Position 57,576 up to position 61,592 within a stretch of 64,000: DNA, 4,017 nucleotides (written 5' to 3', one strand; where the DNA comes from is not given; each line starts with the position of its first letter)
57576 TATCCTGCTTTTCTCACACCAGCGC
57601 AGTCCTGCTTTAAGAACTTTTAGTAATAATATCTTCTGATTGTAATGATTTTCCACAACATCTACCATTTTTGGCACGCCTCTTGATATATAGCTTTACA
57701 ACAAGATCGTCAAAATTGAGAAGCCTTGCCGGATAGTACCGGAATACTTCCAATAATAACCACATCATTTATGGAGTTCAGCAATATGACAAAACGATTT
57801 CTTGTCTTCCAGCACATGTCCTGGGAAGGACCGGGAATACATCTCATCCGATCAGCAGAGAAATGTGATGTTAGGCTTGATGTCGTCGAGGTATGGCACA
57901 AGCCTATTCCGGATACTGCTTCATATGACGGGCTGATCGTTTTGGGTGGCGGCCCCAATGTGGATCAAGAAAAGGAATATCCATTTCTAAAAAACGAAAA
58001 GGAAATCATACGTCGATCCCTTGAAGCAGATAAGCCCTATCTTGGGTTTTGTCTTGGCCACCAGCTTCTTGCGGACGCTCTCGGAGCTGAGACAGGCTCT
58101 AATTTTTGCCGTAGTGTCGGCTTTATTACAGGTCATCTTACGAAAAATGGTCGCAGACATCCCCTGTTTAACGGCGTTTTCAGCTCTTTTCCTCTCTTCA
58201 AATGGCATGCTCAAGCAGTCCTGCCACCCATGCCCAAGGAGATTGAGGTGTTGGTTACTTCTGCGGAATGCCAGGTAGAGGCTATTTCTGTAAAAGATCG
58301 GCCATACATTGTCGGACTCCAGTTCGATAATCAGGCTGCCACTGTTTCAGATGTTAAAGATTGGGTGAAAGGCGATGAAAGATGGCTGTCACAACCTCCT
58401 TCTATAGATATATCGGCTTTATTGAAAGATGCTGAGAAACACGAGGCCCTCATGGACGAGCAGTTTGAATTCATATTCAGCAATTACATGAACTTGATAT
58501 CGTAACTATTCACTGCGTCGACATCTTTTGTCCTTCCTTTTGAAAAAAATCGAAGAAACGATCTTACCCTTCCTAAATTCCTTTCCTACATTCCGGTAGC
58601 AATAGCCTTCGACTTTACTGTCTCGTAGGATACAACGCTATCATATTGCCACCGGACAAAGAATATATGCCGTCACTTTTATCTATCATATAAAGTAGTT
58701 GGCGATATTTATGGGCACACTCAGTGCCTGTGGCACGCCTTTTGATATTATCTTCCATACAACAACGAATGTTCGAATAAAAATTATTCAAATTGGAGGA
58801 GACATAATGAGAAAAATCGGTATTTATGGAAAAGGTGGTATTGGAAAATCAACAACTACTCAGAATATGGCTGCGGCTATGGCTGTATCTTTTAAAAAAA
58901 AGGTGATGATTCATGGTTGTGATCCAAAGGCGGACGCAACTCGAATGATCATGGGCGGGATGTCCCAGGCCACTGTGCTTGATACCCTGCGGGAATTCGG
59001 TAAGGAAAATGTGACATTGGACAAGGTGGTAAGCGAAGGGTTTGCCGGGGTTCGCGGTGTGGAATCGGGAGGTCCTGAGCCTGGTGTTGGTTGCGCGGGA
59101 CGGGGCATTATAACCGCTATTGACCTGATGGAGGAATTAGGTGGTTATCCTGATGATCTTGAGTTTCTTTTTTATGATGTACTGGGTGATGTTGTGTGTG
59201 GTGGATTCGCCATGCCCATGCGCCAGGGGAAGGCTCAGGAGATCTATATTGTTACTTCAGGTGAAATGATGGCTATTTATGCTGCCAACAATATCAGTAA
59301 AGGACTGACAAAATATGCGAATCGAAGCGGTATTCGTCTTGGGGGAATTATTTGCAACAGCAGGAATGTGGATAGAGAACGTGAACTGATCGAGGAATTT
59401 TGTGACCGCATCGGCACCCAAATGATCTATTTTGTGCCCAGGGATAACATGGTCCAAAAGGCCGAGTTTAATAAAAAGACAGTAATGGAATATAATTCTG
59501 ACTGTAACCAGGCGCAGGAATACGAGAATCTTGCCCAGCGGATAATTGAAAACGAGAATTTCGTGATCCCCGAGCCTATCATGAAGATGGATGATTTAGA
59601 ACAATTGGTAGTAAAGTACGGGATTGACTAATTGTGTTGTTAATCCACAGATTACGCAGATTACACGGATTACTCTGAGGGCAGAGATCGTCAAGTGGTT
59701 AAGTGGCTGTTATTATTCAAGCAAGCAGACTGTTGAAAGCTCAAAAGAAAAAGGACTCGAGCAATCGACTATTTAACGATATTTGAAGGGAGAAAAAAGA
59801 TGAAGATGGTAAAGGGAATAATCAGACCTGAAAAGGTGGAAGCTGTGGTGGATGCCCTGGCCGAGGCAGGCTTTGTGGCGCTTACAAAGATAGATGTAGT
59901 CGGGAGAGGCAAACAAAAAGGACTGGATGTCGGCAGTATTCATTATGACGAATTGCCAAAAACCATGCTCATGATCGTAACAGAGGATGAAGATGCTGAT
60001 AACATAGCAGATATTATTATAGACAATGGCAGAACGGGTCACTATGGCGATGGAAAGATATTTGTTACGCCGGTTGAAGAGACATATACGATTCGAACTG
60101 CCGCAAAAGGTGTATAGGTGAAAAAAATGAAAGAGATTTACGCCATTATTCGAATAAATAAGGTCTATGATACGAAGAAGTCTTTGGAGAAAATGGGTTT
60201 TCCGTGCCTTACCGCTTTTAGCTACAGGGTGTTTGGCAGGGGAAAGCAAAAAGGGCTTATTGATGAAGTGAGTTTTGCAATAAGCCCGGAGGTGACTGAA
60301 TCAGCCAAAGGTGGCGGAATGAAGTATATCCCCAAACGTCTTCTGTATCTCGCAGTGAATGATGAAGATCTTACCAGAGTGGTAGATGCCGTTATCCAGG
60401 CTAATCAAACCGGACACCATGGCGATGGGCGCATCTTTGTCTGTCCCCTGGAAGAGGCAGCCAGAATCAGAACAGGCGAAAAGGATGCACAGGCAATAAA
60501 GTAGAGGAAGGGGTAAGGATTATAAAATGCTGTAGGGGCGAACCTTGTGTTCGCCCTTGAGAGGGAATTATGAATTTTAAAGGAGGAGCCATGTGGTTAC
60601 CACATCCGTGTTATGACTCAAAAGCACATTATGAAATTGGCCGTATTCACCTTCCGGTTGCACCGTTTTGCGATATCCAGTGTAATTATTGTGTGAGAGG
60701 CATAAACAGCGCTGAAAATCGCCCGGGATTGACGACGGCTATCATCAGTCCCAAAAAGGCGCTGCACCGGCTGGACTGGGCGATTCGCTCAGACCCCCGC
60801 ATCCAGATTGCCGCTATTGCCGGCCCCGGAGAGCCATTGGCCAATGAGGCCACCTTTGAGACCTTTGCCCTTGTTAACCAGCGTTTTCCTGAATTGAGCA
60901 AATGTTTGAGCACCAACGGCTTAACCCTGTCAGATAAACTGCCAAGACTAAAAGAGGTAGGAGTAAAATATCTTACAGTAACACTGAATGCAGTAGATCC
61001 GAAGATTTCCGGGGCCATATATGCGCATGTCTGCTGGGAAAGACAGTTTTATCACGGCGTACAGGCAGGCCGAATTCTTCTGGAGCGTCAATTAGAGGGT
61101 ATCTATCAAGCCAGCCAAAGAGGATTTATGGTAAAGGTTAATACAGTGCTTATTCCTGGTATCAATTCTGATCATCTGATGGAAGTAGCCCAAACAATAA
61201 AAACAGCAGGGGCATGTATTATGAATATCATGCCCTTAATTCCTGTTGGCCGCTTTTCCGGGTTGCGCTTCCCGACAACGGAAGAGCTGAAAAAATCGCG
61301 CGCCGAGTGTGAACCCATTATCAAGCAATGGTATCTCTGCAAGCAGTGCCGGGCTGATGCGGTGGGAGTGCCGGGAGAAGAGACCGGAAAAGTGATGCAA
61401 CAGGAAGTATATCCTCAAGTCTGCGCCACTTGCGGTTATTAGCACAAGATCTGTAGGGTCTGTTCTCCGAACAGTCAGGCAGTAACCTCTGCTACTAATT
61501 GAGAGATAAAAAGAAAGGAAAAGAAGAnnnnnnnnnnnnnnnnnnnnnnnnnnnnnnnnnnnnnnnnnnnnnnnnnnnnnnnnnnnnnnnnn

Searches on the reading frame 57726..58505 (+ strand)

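Call 7: search_protein_families(library=pfam, proteins=[window:57726-58505:+], max_evalue=0.01)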
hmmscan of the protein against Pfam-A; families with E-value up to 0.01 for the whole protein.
window:57726-58505:+ (259 aa): 4 families
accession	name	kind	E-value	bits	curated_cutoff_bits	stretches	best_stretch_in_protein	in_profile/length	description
PF00117.34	GATase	-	9.2e-20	71.5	22.8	1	40-200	13-169/190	Glutamine amidotransferase class-I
PF07722.19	Peptidase_C26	-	9.1e-06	26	20.5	1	91-200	94-216/219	Peptidase C26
PF07685.20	GATase_3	-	0.00014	21.9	27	1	47-125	23-98/196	CobB/CobQ-like glutamine amidotransferase domain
PF01965.30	DJ-1_PfpI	-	0.0034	17.7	26.6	0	64-118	59-110/165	DJ-1/PfpI family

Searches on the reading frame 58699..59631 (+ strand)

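Call 47: search_protein_families(library=pfam, proteins=[window:58699-59631:+], max_evalue=0.00001)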
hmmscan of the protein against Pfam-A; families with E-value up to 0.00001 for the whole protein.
window:58699-59631:+ (310 aa): 4 families
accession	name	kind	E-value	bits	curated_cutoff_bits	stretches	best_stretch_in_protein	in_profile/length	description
PF00142.24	Fer4_NifH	-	1.2e-115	386.2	25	1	38-308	1-269/271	4Fe-4S iron sulfur cluster binding proteins, NifH/frxC family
PF01656.29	CbiA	-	1.1e-10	42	25.4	1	43-262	5-125/125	CobQ/CobB/MinD/ParA nucleotide binding domain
PF13614.12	AAA_31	-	5.8e-07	30.1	27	1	44-97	9-63/177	AAA domain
PF10609.15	ParA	-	8.1e-06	25.9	27.1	0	44-70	11-36/246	NUBPL iron-transfer P-loop NTPase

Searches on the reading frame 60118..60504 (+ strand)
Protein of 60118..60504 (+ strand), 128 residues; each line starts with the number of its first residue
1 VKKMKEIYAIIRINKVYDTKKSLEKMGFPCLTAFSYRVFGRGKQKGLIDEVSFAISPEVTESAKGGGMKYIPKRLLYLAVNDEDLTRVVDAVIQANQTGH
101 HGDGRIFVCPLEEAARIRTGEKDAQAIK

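Call 79: search_protein_families(library=pfam, proteins=[window:60118-60504:+], max_evalue=0.0001)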
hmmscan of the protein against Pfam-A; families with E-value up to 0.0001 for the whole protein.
window:60118-60504:+ (128 aa): 1 family
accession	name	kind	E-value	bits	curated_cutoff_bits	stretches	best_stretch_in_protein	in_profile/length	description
PF00543.27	P-II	-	1.7e-21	76.9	25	1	4-121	1-102/102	Nitrogen regulatory protein P-II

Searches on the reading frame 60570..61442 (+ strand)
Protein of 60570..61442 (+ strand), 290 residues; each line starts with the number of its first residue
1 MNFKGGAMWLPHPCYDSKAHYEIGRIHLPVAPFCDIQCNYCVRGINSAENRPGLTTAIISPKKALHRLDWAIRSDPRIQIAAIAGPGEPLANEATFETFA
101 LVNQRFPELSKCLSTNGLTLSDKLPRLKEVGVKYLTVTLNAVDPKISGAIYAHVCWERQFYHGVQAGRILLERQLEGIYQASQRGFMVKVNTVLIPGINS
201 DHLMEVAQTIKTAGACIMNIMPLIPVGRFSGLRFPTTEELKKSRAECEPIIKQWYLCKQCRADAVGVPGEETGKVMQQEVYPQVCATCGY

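Call 47: search_protein_families(library=pfam, proteins=[window:60570-61442:+], max_evalue=0.00001)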
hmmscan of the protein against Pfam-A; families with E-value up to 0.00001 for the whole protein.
window:60570-61442:+ (290 aa): 1 family
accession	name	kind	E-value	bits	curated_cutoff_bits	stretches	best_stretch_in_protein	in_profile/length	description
PF04055.27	Radical_SAM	-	4.3e-15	56.7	29.5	1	29-209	2-165/166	Radical SAM superfamily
